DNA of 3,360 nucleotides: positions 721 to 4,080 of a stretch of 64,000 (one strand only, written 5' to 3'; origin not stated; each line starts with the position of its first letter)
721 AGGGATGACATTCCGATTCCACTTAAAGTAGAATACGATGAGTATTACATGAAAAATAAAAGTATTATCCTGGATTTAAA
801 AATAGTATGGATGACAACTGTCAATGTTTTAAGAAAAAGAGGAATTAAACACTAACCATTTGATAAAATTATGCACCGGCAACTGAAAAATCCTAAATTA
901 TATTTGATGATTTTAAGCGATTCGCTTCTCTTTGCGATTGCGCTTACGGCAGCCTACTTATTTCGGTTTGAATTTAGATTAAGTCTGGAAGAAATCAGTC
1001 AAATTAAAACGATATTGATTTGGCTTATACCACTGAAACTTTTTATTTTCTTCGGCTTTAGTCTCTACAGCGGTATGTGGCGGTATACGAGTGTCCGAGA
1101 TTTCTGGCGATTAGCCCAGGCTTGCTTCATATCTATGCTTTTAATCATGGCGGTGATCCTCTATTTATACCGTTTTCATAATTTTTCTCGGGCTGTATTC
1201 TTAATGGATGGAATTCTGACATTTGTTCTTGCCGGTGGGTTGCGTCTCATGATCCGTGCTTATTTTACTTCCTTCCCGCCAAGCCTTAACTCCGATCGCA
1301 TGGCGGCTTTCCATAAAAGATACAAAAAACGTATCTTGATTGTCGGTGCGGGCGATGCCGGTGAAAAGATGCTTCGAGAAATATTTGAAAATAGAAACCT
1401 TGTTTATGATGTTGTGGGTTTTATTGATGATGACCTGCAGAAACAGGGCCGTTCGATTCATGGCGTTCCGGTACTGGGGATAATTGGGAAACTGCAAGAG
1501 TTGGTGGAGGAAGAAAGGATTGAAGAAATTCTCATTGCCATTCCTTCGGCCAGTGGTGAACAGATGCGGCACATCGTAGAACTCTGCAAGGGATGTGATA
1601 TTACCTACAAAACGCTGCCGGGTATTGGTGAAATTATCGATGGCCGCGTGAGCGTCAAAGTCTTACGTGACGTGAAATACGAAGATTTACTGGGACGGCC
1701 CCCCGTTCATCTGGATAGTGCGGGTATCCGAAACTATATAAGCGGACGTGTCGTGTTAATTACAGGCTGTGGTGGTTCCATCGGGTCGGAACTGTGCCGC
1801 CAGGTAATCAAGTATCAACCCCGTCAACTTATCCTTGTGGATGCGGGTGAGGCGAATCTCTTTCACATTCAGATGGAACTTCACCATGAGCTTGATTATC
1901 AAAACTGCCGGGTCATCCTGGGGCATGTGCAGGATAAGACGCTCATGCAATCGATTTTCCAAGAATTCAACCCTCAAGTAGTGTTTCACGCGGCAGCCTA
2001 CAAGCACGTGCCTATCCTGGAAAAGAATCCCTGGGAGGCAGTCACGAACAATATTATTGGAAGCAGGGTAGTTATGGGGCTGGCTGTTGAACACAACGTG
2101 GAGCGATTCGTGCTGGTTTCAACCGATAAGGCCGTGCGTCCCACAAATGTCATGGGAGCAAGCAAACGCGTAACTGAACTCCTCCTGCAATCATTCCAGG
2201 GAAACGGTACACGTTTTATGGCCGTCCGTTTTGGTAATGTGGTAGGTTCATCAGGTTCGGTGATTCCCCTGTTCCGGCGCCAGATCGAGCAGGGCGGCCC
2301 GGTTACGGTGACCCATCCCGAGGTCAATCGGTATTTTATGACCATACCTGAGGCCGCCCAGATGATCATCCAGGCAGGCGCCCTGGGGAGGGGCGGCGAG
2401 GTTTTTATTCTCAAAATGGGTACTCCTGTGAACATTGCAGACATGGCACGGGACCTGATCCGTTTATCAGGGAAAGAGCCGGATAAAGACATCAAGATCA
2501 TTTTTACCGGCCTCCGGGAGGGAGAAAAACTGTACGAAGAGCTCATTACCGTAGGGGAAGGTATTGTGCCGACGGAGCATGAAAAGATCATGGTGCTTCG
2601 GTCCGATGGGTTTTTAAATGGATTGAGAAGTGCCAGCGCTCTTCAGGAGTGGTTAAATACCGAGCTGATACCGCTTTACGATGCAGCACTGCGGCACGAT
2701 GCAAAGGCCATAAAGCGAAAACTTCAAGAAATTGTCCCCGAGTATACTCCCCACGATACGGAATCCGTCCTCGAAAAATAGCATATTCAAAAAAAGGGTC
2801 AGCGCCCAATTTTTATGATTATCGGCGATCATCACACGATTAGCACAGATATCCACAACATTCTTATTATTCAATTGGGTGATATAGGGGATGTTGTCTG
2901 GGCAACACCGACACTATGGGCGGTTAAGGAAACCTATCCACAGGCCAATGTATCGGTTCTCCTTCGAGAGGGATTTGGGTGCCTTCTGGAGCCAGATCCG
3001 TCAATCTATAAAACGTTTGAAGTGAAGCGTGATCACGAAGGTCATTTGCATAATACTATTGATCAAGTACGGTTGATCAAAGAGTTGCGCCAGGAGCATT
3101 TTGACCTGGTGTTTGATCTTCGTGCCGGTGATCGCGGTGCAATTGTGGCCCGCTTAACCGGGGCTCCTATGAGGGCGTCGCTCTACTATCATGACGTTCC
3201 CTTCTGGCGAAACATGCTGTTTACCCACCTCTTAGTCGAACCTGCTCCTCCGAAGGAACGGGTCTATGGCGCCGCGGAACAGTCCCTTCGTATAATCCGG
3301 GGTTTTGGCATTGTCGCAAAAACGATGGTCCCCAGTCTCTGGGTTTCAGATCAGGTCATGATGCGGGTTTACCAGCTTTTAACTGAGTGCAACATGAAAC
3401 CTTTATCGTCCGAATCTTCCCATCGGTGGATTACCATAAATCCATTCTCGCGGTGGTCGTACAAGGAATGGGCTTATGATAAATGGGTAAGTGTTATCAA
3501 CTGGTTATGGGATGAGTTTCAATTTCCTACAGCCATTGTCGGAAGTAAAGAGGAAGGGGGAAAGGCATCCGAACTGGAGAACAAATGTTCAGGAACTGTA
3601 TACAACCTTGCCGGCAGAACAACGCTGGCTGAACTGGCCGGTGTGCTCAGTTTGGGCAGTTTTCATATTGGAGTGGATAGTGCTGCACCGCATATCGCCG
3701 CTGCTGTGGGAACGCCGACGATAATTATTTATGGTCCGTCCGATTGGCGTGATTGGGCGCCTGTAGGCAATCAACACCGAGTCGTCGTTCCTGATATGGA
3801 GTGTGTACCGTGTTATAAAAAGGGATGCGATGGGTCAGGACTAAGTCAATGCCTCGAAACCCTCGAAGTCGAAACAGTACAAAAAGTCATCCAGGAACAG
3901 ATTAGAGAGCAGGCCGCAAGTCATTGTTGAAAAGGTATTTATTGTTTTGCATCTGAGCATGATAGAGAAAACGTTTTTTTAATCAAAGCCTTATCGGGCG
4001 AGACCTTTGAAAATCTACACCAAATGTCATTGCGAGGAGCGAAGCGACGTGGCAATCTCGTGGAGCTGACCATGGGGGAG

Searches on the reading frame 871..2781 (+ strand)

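Call 29: search_protein_families(library=pfam, proteins=[window:871-2781:+])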
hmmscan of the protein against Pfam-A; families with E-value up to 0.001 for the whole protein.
window:871-2781:+ (636 aa): 8 families
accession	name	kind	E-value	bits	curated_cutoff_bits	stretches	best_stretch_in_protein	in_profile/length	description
PF02719.21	Polysacc_synt_2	-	1.8e-117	392.2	20.2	1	295-576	1-291/293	Polysaccharide biosynthesis protein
PF01370.27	Epimerase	-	5.9e-22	78.7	20.9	1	295-505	1-227/240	NAD dependent epimerase/dehydratase family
PF13727.12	CoA_binding_3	-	3.6e-20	73.1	25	1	70-240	9-165/175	CoA-binding domain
PF16363.11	GDP_Man_Dehyd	-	1.2e-13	51.7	27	1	296-419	1-130/332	GDP-mannose 4,6 dehydratase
PF04321.23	RmlD_sub_bind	-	2.1e-09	37.3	27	1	295-462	3-156/287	RmlD substrate binding domain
PF01073.25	3Beta_HSD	-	1.4e-08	34.6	22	1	296-424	1-122/280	3-beta hydroxysteroid dehydrogenase/isomerase family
PF17836.7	PglD_N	-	1.1e-05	26.4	23.4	1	154-224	1-65/78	PglD N-terminal domain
PF01408.29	GFO_IDH_MocA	-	0.00023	22.3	24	1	154-232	2-78/120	Oxidoreductase family, NAD-binding Rossmann fold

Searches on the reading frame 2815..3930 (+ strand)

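Call 29: search_protein_families(library=pfam, proteins=[window:2815-3930:+])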
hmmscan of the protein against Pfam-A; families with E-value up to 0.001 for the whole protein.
window:2815-3930:+ (371 aa): 1 family
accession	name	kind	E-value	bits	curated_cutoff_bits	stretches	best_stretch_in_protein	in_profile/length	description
PF01075.23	Glyco_transf_9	-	2.6e-30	106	22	1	86-338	3-241/247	Glycosyltransferase family 9 (heptosyltransferase)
